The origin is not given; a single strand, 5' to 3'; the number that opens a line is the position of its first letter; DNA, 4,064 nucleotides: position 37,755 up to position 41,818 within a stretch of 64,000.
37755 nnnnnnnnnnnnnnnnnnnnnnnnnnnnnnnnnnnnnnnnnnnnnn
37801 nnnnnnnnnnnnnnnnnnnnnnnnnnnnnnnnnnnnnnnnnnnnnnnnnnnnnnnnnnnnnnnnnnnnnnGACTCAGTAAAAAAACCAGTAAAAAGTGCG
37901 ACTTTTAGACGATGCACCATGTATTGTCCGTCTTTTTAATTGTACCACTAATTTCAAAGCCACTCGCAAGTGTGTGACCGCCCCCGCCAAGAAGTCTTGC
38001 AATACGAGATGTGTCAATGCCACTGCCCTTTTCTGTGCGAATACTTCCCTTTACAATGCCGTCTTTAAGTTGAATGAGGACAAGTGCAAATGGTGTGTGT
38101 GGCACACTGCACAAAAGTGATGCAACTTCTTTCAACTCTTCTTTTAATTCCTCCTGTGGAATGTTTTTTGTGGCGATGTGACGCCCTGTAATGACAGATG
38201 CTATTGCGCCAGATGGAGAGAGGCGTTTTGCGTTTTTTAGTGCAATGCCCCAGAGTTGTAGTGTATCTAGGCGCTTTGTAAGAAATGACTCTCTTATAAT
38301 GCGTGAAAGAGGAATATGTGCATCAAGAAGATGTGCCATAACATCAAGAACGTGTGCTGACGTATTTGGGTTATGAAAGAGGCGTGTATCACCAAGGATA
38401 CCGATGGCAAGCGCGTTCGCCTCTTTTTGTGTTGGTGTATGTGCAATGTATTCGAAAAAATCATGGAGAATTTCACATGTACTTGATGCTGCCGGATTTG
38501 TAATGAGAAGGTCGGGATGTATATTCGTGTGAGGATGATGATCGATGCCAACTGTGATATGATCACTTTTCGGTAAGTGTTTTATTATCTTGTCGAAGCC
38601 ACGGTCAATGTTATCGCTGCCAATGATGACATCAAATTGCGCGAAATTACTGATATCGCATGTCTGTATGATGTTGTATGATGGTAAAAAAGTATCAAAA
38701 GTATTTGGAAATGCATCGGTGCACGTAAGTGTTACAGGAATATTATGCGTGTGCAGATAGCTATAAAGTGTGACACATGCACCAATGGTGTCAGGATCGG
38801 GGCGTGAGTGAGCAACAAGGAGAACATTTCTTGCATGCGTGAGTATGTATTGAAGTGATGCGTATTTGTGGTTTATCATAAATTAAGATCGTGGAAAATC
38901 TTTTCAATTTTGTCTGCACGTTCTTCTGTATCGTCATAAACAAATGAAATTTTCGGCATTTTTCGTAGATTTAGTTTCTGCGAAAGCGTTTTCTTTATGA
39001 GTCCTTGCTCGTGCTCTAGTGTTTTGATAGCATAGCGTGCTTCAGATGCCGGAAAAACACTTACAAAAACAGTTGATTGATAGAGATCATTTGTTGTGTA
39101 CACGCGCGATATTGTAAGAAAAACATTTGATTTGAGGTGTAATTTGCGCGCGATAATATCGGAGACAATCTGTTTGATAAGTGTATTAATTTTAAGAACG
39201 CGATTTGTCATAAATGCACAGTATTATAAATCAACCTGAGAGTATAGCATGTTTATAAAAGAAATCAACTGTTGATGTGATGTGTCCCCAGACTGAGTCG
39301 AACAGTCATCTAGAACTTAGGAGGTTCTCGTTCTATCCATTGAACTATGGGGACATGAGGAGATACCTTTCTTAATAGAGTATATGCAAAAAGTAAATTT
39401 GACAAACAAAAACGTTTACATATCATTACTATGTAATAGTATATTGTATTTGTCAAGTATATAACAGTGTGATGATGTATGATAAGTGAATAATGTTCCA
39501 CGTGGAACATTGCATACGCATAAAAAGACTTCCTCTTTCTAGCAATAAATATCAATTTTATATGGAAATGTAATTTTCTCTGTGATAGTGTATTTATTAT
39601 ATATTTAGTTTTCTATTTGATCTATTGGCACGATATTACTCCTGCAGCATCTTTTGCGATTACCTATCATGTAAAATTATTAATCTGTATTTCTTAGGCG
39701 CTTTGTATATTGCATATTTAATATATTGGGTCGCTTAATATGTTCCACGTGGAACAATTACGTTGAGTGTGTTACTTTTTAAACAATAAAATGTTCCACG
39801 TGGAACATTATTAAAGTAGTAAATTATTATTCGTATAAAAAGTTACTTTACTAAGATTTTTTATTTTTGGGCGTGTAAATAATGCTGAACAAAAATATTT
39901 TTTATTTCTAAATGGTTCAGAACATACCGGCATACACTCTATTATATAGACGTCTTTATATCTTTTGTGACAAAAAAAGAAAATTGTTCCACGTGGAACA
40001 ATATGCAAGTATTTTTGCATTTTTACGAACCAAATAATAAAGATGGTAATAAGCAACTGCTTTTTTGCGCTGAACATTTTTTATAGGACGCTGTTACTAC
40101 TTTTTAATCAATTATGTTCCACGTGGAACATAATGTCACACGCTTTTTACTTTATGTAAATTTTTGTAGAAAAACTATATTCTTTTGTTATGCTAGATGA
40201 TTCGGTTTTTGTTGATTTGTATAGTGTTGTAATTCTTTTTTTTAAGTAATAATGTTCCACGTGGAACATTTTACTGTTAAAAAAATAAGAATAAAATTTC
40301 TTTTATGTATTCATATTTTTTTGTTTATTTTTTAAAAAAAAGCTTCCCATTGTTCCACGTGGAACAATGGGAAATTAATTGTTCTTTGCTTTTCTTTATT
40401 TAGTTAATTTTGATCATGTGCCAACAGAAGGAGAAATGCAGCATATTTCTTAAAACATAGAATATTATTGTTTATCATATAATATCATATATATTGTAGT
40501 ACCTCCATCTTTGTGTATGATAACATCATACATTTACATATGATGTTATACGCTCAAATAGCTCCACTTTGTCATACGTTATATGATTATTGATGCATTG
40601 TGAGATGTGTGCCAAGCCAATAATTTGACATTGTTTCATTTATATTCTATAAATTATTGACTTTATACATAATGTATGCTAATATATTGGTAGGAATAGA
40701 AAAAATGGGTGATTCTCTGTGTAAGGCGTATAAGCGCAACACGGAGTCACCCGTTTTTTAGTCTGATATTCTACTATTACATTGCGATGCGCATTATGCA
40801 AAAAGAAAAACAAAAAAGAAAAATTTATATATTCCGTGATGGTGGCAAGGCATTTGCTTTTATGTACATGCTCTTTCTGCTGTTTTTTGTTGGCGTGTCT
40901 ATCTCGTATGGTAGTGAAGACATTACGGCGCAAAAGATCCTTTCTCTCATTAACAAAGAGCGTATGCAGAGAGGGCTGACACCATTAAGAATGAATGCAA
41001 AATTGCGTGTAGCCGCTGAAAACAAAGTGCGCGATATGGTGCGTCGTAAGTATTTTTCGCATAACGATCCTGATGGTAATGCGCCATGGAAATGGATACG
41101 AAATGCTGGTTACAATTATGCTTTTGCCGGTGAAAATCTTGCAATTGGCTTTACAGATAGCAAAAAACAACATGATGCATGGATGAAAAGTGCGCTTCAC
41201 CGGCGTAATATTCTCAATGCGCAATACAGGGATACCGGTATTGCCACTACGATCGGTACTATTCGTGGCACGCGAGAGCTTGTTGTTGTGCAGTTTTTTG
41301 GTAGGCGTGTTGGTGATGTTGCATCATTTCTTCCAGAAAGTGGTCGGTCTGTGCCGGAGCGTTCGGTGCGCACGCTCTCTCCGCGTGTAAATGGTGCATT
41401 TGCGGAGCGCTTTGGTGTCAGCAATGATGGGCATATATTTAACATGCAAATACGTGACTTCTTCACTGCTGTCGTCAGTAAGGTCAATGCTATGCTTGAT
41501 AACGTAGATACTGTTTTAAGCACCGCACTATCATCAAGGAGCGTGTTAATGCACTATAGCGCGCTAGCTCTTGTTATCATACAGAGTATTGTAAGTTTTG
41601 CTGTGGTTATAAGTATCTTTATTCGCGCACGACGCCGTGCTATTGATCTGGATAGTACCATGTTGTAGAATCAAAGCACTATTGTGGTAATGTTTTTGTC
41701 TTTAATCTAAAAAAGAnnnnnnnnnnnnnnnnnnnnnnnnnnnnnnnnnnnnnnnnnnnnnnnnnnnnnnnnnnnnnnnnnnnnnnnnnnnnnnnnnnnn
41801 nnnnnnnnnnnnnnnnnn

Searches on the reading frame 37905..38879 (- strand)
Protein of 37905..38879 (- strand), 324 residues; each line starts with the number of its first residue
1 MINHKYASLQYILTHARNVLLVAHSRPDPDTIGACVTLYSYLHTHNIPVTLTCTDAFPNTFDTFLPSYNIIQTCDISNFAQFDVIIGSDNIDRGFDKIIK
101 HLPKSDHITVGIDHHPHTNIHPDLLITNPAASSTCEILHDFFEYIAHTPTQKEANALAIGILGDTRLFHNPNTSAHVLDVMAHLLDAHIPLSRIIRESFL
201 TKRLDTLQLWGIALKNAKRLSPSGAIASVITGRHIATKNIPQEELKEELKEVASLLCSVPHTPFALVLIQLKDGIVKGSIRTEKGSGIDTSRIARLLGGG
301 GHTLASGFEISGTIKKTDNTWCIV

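Call 6: search_protein_families(library=pfam, proteins=[window:37905-38879:-])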
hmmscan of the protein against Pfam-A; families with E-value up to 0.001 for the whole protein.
window:37905-38879:- (324 aa): 2 families
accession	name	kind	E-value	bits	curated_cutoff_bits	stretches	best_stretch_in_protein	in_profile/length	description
PF01368.27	DHH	-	4.3e-14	53.3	28.1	1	18-161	1-125/125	DHH family, N-terminal domain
PF02272.25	DHHA1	-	1.8e-07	32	25.9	1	246-312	15-85/102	DHHA1 domain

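Call 12: find_encoding_contigs(protein=window:37905-38879:-, flank=10000, max_places=6)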
Protein window:37905-38879:- (324 aa): 2 contigs read that carry it; 2 places shown.
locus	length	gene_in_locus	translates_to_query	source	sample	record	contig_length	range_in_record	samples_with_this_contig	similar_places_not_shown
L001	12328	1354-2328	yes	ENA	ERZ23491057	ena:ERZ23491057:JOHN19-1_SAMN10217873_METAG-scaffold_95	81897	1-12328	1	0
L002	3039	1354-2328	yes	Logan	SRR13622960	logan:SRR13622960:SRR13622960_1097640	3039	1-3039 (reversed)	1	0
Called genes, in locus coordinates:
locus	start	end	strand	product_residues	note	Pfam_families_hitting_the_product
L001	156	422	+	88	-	-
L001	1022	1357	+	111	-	PF02033:RBFA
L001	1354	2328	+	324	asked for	PF01368:DHH, PF02272:DHHA1 (weak)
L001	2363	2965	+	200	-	PF03167:UDG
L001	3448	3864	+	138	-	-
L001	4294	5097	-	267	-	PF00950:ABC-3, PF01032:FecCD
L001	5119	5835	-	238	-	PF00005:ABC_tran, PF13304:AAA_21 (weak)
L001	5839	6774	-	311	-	PF01297:ZnuA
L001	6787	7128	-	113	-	PF01475:FUR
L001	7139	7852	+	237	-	PF02578:Cu-oxidase_4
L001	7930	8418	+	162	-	-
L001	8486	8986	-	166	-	PF06725:3D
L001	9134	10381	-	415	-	-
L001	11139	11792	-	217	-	PF01245:Ribosomal_L19, PF14520:HHH_5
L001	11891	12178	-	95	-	-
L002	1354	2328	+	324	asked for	PF01368:DHH, PF02272:DHHA1 (weak)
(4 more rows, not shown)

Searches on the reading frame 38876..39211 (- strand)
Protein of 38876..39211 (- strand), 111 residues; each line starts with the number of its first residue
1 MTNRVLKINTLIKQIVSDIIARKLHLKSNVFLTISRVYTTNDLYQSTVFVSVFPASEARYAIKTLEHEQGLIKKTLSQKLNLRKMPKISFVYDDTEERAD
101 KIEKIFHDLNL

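Call 6: search_protein_families(library=pfam, proteins=[window:38876-39211:-])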
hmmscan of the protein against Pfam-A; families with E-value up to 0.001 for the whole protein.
window:38876-39211:- (111 aa): 1 family
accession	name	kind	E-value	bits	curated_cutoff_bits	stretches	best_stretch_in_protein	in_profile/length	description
PF02033.23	RBFA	-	1.5e-23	83.5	34.7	1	4-106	1-105/105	Ribosome-binding factor A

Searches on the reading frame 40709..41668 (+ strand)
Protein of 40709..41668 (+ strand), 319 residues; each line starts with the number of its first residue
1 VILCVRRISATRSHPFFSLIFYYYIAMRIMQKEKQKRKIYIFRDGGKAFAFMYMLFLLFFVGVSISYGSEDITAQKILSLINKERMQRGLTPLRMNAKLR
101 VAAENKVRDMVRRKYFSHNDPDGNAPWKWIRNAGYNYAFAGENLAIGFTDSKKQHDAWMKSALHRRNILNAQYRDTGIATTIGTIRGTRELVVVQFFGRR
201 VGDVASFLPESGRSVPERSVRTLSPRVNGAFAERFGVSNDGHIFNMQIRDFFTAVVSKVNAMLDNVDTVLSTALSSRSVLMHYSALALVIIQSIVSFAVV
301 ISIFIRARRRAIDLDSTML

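Call 6: search_protein_families(library=pfam, proteins=[window:40709-41668:+])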
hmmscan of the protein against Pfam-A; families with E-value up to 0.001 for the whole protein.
window:40709-41668:+ (319 aa): 1 family
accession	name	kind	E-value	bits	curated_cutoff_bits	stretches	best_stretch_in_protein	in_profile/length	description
PF00188.32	CAP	-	1.6e-15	58.4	21.1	1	78-181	1-103/117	Cysteine-rich secretory protein family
